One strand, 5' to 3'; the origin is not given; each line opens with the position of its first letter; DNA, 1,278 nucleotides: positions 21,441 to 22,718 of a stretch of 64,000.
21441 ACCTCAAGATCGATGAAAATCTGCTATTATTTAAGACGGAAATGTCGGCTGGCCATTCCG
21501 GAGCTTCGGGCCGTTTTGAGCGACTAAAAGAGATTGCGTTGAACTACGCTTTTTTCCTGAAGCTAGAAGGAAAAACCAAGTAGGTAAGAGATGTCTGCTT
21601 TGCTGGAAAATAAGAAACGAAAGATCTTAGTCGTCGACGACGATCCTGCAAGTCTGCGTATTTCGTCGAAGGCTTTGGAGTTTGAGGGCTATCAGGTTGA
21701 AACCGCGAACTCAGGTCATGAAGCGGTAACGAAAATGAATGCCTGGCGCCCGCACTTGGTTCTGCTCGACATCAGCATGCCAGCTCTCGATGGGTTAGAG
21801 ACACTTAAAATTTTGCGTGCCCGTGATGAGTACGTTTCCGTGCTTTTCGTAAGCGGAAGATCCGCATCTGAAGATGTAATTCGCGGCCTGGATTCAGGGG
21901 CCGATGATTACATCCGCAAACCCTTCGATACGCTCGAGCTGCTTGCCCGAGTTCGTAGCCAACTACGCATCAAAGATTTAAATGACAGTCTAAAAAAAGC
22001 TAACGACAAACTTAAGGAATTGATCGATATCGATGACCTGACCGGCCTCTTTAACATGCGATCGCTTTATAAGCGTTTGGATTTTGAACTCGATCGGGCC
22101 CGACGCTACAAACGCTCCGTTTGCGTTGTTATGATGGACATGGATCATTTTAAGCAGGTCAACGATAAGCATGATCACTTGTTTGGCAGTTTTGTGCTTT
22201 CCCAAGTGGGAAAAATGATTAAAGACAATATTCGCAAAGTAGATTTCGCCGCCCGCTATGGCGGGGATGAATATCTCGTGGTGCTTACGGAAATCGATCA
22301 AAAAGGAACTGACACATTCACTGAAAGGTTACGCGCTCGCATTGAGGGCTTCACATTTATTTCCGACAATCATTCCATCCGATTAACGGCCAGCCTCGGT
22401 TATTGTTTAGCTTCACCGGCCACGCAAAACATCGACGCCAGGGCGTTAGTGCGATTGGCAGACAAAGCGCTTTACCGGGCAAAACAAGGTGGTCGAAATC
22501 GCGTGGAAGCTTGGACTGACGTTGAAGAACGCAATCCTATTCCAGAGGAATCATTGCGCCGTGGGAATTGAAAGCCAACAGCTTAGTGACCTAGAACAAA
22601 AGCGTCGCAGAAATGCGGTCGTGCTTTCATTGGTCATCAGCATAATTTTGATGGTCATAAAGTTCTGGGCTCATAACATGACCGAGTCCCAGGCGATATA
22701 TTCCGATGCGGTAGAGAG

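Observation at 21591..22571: Rec-GGDEF enzyme with Ser at the guanine-specificity position: predicted Hypr (3',3'-cGAMP-producing) cyclase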

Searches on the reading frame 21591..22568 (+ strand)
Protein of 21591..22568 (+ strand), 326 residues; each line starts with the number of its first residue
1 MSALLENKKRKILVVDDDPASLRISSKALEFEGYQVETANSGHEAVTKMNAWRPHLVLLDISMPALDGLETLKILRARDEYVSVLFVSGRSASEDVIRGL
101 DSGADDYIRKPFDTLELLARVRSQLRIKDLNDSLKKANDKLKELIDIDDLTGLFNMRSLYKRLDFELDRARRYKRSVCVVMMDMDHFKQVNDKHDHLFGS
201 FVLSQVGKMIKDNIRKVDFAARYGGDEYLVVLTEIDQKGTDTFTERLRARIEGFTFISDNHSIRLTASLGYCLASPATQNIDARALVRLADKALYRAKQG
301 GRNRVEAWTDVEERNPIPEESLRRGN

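Call 3: search_protein_families(library=pfam, proteins=[window:21591-22568:+])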
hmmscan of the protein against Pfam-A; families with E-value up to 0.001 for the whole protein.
window:21591-22568:+ (326 aa): 2 families
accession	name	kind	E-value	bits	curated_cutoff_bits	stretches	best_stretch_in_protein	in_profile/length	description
PF00990.26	GGDEF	-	1.2e-38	132.8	23.8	1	147-304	3-161/161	Diguanylate cyclase, GGDEF domain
PF00072.30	Response_reg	-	2.7e-29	102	30.2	1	12-122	1-111/111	Response regulator receiver domain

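Call 4: search_solved_structures(query=window:21591-22568:+, show_alignments=4, max_evalue=1e-10)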
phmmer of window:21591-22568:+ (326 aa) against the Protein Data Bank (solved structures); distinct sequences matched with E-value up to 1e-10: 196 (the best 60 are shown).
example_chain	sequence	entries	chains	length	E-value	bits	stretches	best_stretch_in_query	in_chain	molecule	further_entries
2wb4_A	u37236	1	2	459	4.9e-53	183.7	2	5-305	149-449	DIGUANYLATE CYCLASE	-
9g85_A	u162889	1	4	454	5.2e-53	183.6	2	5-305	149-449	Response regulator PleD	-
1w25_A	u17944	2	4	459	5.8e-53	183.5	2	5-305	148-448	STALKED-CELL DIFFERENTIATION CONTROLLING PROTEIN | RESPONSE REGULATOR PLED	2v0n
9g86_A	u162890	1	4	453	6.2e-53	183.4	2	5-305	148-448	Response regulator PleD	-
6d9m_A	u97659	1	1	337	5.7e-41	144.1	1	147-307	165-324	Fusion protein of Endolysin,Response receiver sensor diguanylate cyclase, GAF domain-conta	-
6zxm_A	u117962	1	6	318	4.5e-39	137.9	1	8-305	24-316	Putative GGDEF/response regulator receiver domain protein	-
6zxc_A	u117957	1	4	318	3.7e-37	131.6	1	8-305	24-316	Putative GGDEF/response regulator receiver domain protein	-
6zxb_A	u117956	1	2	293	1.7e-36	129.4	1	10-305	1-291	Putative GGDEF/response regulator receiver domain protein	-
3bre_A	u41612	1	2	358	6.6e-35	124.2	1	12-306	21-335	Probable two-component response regulator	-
3i5a_A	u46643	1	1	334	4.9e-34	121.3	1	12-307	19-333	Response regulator/GGDEF domain protein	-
5euh_A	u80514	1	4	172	3.2e-31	112.1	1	148-306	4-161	Putative GGDEF domain membrane protein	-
3ign_A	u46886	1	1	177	2.5e-30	109.2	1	140-306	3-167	Diguanylate cyclase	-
6et7_A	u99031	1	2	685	2.6e-28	102.5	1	121-305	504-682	Diguanylate cyclase (GGDEF) domain-containing protein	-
5llw_B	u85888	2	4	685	5.9e-28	101.4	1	120-305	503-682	Diguanylate cyclase (GGDEF) domain-containing protein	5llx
4zve_A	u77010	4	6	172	1.6e-27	99.9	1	148-309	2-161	Diguanylate cyclase DosC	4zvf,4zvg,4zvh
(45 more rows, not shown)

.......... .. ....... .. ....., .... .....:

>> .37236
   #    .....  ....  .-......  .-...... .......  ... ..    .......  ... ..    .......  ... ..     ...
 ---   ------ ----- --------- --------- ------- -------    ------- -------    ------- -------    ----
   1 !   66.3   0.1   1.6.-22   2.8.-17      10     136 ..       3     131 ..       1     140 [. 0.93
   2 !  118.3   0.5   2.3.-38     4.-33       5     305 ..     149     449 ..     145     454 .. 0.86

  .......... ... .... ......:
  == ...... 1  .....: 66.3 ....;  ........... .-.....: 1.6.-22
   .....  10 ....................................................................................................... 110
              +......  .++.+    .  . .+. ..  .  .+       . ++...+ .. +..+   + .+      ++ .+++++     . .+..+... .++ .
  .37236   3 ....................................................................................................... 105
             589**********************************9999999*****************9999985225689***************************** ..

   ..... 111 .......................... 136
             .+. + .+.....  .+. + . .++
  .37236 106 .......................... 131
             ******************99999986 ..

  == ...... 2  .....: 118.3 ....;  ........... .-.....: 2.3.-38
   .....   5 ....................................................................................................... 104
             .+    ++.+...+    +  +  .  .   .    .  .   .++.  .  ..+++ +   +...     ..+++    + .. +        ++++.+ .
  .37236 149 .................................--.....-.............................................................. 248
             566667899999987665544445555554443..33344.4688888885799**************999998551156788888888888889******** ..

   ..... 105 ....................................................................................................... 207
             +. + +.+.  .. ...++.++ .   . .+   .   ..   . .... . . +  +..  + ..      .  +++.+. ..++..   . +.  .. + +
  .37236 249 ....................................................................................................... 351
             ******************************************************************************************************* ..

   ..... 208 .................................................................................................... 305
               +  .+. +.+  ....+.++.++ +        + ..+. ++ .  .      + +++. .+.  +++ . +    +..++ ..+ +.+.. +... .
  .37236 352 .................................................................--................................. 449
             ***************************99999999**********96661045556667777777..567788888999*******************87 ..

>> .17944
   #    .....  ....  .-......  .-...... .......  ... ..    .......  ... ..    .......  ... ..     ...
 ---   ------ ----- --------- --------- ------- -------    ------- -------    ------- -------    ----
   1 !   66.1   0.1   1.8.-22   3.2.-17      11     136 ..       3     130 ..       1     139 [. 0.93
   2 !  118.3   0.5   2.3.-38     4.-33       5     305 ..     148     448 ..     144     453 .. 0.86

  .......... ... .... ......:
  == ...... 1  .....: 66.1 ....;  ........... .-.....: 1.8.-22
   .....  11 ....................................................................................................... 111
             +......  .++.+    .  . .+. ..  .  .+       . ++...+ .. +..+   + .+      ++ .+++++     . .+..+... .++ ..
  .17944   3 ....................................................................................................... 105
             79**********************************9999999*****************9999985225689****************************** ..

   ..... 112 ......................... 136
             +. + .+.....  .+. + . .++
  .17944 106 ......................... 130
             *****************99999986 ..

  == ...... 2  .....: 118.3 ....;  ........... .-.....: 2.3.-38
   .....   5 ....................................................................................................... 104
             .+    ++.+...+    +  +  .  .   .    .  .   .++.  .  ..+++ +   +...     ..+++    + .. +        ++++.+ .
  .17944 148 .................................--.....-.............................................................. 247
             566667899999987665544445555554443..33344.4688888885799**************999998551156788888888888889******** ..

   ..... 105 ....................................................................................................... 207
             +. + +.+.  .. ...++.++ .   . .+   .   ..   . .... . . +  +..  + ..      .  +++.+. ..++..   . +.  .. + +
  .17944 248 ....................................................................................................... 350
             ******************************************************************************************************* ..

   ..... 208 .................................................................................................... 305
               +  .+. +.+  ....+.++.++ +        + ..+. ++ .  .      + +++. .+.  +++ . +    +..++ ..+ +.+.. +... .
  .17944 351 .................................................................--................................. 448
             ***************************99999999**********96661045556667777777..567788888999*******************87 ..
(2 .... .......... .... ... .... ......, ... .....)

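Call 7: find_homologous_proteins(query=window:21591-22568:+, max_evalue=1e-20)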
Query window:21591-22568:+ (326 aa): 6970 proteins with E <= 1e-20 among 8000 candidates; the best 120 are listed.
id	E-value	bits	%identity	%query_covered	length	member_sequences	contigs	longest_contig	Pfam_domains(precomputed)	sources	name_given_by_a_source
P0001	1.4e-209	713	100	100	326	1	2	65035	PF00990.27,PF00072.31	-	-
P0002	5.8e-193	658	90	100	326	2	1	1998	PF00990.27,PF00072.31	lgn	-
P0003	3.2e-190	649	88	100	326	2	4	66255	PF00990.27,PF00072.31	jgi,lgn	jgi:diguanylate cyclase (GGDEF)-like protein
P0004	9.0e-179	611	86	100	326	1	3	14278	PF00990.27,PF00072.31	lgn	-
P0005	5.6e-170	583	81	99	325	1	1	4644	PF00990.27,PF00072.31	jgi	jgi:two-component system, cell cycle response regulator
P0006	1.3e-169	581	81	100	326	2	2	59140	PF00990.27,PF00072.31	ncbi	ncbi:MAG: diguanylate cyclase [Bdellovibrionales bacterium]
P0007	7.7e-169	579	82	100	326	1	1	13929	PF00990.27,PF00072.31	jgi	jgi:two-component system, cell cycle response regulator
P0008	1.1e-168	578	81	99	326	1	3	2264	PF00990.27,PF00072.31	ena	-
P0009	8.3e-166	569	80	99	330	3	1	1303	PF00990.27,PF00072.31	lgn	-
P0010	7.9e-162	556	81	95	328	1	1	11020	PF00990.27,PF00072.31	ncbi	-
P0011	1.3e-159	549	80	95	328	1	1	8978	PF00990.27,PF00072.31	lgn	-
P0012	8.0e-158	543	76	100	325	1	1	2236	PF00990.27,PF00072.31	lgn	-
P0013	1.7e-157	542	74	100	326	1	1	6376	PF00990.27,PF00072.31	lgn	-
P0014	6.1e-155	533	76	99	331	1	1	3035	PF00990.27,PF00072.31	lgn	-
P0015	1.5e-154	532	74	99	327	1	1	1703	PF00990.27,PF00072.31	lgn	-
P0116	8.7e-133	460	69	93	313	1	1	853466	PF00990.27,PF00072.31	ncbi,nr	ncbi:MAG: diguanylate cyclase [Bdellovibrionales bacterium]|nr:diguanylate cyclase [Bdellovibrionale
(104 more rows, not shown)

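Call 8: find_related_loci(query=window:21591-22568:+, collection=genome_contigs, flank=6000)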
Query window:21591-22568:+ (326 aa) in genome_contigs; peptide patterns used: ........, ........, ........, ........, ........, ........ (x = any residue, [..] = any of these).
600 stretches matched a pattern (row limit reached: there are more); 585 encode a relative of the query (tblastn E <= 1e-3); the best 80 are kept; 80 distinct loci.
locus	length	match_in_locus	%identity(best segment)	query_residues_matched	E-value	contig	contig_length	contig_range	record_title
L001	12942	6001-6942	69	1-321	2e-151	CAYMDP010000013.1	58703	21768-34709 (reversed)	MAG TPA_asm: uncultured Pseudobdellovibrionaceae bacterium isolate SRP329715_co2_48 genome assembly, contig: NODE_1081_l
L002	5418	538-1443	62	4-305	6e-128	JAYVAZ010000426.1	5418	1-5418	MAG: Pseudobdellovibrionaceae bacterium isolate GL27_UP_concoct_35_sub GL27_UP_concoct_35_sub_425, whole genome shotgun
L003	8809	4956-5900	55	10-325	5e-116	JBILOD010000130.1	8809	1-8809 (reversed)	MAG: Pseudobdellovibrionaceae bacterium isolate ME2017-10-20_3300044844_group7_bin134 Rohwer_bin1128_scaffold_6992_c1, w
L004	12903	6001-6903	58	8-309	3e-112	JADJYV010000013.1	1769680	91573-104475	MAG: Bdellovibrionaceae bacterium isolate Lyne_18-Q3-R50-59_BATAC.62 tig01430183-10-17665060, whole genome shotgun seque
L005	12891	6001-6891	58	8-305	4e-107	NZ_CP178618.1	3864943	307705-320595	Bdellovibrio sp. HCB209 chromosome, complete genome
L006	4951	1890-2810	54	6-321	1e-106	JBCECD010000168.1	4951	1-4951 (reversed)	MAG: Bdellovibrio sp. isolate bin16__SEP_COME_DAS NODE_22333_length_4951_cov_3.964665, whole genome shotgun sequence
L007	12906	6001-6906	56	6-308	5e-106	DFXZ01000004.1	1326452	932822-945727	MAG TPA_asm: Bdellovibrio sp. UBA4095 UBA4095_contig_967, whole genome shotgun sequence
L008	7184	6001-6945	49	1-313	1e-99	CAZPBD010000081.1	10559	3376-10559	MAG TPA_asm: uncultured Pseudobdellovibrionaceae bacterium isolate SRP302895_co1_280 genome assembly, contig: NODE_12540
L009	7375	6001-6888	51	12-308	2e-99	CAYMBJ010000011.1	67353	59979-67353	MAG TPA_asm: uncultured Pseudobdellovibrionaceae bacterium isolate SRP329715_co2_332 genome assembly, contig: NODE_837_l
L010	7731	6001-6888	51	8-305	7e-96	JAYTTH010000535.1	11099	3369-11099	MAG: Pseudobdellovibrionaceae bacterium isolate GFS_5333 GFS_5333_534, whole genome shotgun sequence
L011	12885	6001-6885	51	9-304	1e-93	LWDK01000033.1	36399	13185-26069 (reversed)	MAG: Proteobacteria bacterium SG_bin7 3708, whole genome shotgun sequence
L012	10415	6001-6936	52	8-318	3e-99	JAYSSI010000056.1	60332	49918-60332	MAG: Pseudobdellovibrionaceae bacterium isolate GFS_12192 GFS_12192_55, whole genome shotgun sequence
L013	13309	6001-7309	40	1-305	9e-62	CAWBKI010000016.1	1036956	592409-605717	MAG: uncultured Gemmatimonadaceae bacterium isolate MFD05841.bin.2.20 genome assembly, contig: contig_15276, whole genom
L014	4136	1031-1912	39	11-303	6e-59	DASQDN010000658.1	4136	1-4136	MAG TPA_asm: Bryobacteraceae bacterium isolate SMAG_U11728 k141_910039, whole genome shotgun sequence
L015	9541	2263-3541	37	6-305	9e-56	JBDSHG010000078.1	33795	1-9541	MAG: Gemmatimonadaceae bacterium isolate cluster1_bin.270 k127_3808719, whole genome shotgun sequence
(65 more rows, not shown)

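Call 21: list_cluster_members(proteins=[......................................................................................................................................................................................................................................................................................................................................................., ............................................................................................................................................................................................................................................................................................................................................, L005:5965-6966:+])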
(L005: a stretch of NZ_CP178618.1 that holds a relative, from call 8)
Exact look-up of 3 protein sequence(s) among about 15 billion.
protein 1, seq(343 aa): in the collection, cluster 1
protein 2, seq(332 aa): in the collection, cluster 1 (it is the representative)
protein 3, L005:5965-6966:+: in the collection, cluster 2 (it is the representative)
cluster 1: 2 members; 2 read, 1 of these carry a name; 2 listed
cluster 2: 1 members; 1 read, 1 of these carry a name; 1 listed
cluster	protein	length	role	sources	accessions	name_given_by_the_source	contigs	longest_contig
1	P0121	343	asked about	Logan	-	-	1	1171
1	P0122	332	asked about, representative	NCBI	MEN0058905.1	MAG: diguanylate cyclase [Bdellovibrio sp.]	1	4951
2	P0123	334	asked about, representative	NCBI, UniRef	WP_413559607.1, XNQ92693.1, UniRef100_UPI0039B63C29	diguanylate cyclase [Bdellovibrio sp. HCB209] | GGDEF domain-containing response regulator n=1 Tax=Bdellovibrio sp. HCB209 TaxID=3394354 ...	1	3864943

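Call 45: find_encoding_contigs(protein=P0001, flank=4000, max_places=3)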
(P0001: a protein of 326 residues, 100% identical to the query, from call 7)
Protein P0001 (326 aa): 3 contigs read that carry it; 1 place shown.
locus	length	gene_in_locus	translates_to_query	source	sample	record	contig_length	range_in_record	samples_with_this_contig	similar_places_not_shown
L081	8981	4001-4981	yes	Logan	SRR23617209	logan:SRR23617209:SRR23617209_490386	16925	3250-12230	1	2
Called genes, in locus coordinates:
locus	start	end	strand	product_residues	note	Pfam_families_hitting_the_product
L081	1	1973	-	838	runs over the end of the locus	PF00133:tRNA-synt_1, PF09334:tRNA-synt_1g, PF13603:tRNA-synt_1_2, PF00133:tRNA-synt_1, PF08264:Anticodon_1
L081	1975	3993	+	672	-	PF02897:Peptidase_S9_N, PF00326:Peptidase_S9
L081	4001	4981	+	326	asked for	PF00072:Response_reg, PF00990:GGDEF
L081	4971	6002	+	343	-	PF01545:Cation_efflux, PF16916:ZT_dimer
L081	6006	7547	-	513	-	PF00270:DEAD, PF00271:Helicase_C, PF16124:RecQ_Zn_bind, PF00570:HRDC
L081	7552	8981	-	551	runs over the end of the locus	PF01019:G_glu_transpept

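Call 46: find_encoding_contigs(protein=P0116, flank=5000, max_places=2)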
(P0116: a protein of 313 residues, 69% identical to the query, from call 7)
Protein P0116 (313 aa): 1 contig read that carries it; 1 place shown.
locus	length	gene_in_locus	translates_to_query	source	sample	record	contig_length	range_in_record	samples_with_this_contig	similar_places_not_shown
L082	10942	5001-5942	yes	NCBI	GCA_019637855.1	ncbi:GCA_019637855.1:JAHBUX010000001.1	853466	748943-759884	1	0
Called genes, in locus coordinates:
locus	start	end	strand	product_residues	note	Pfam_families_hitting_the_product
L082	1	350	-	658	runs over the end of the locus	PF02784:Orn_Arg_deC_N, PF17810:Arg_decarb_HB, PF17944:Arg_decarbox_C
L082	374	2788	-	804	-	PF00133:tRNA-synt_1, PF09334:tRNA-synt_1g, PF13603:tRNA-synt_1_2, PF00133:tRNA-synt_1, PF08264:Anticodon_1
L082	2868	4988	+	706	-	PF02897:Peptidase_S9_N, PF00326:Peptidase_S9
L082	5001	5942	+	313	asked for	PF00072:Response_reg, PF00990:GGDEF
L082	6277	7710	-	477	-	PF00496:SBP_bac_5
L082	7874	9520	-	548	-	PF01019:G_glu_transpept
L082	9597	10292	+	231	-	PF02390:Methyltransf_4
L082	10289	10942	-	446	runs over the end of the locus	-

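Call 47: predict_structure(alignment_id=A1)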
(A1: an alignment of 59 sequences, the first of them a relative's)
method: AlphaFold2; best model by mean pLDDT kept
length: 326 residues; sequences in the alignment: 59
mean_pLDDT: 84.2   pTM: 0.52
mean pLDDT of the five models: 84.2, 83.8, 83.8, 83.3, 81.1
residues with pLDDT >= 90: 132; 70-90: 154; 50-70: 20; < 50: 20
segments of 3 or more residues with pLDDT < 50: 144-148, 313-326
pLDDT, mean of each block of 10 residues (from residue 1): 72 93 92 93 89 92 84 84 90 87 90 91 90 81 52 70 88 90 90 81 87 73 85 89 93 90 93 89 92 94 90 45 40
secondary structure, 60 per line:
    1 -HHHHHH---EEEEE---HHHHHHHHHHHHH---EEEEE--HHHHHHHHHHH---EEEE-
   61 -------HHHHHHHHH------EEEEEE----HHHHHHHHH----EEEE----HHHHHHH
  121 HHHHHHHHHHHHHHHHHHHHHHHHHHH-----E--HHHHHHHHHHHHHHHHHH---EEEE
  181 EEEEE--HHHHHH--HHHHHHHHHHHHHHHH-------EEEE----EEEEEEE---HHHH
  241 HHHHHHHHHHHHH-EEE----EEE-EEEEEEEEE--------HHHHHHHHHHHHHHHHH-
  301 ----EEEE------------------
elements in order: H2-7 E11-15 H19-31 E35-39 H42-52 E56-59 H68-76 E83-88 H93-101 E106-109 H114-147 H156-173 E177-185 H188-193 H196-211 E219-222 E227-233 H237-253 E255-257 E262-264 E266-274 H283-299 E305-308

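Call 51: fold_search(model_id=the predicted structure, library=pdb)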
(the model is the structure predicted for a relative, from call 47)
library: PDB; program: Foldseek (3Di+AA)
matches with E <= 10: 1737; with E <= 0.001: 705
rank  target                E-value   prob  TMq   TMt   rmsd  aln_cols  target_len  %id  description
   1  3bre_B                2.3e-24  1.00  0.45  0.45  16.1       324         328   28  Crystal Structure of P.aeruginosa PA3702 (released 2008-04-01)
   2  3bre_A                3.6e-24  1.00  0.45  0.46  16.1       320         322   28  Crystal Structure of P.aeruginosa PA3702 (released 2008-04-01)
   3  6zxb_A                9.2e-24  1.00  0.44  0.48   8.5       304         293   30  Diguanylate cyclase DgcR (I-site mutant) in native state (released 2021-03-31)
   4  3i5a                  1.6e-23  1.00  0.43  0.44  15.5       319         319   29  Crystal structure of full-length WpsR from Pseudomonas syringae (released 2009-08-18)
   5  6zxm_A                5.7e-23  1.00  0.44  0.49  19.2       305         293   30  Diguanylate cyclase DgcR in complex with c-di-GMP (released 2021-03-31)
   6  9g86_A                6.7e-22  1.00  0.45  0.33  13.6       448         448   22  Structure of Response regulator PleD in complex with c-diGMP and pppGpp (released 2025-08-06)
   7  2wb4_A                1.4e-21  1.00  0.50  0.38  10.9       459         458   22  activated diguanylate cyclase PleD in complex with c-di-GMP (released 2010-04-21)
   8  9g85_B                1.8e-21  1.00  0.44  0.33  12.7       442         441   22  Structure of Response regulator PleD in complex with c-diGMP and ppGpp (released 2025-08-06)
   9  9g85_A                3.2e-21  1.00  0.45  0.33  13.5       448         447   22  Structure of Response regulator PleD in complex with c-diGMP and ppGpp (released 2025-08-06)
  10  9g85_D                3.9e-21  1.00  0.46  0.34  12.7       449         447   22  Structure of Response regulator PleD in complex with c-diGMP and ppGpp (released 2025-08-06)
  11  1w25_A                4.4e-21  1.00  0.50  0.37  12.6       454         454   22  Response regulator PleD in complex with c-diGMP (released 2004-11-18)
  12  9g85_C                5.0e-21  1.00  0.45  0.34  12.6       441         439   23  Structure of Response regulator PleD in complex with c-diGMP and ppGpp (released 2025-08-06)
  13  2v0n_A                7.3e-21  1.00  0.46  0.34  15.7       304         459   27  ACTIVATED RESPONSE REGULATOR PLED IN COMPLEX WITH C-DIGMP AND GTP- ALPHA-S (released 2007-08-21)
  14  2wb4_B                7.3e-21  1.00  0.45  0.34  10.8       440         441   22  activated diguanylate cyclase PleD in complex with c-di-GMP (released 2010-04-21)
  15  9g86_B                1.5e-20  1.00  0.46  0.34  12.7       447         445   22  Structure of Response regulator PleD in complex with c-diGMP and pppGpp (released 2025-08-06)
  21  6d9m                  4.1e-14  1.00  0.45  0.45   2.3       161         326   48  T4-Lysozyme fusion to Geobacter GGDEF (released 2019-04-10)
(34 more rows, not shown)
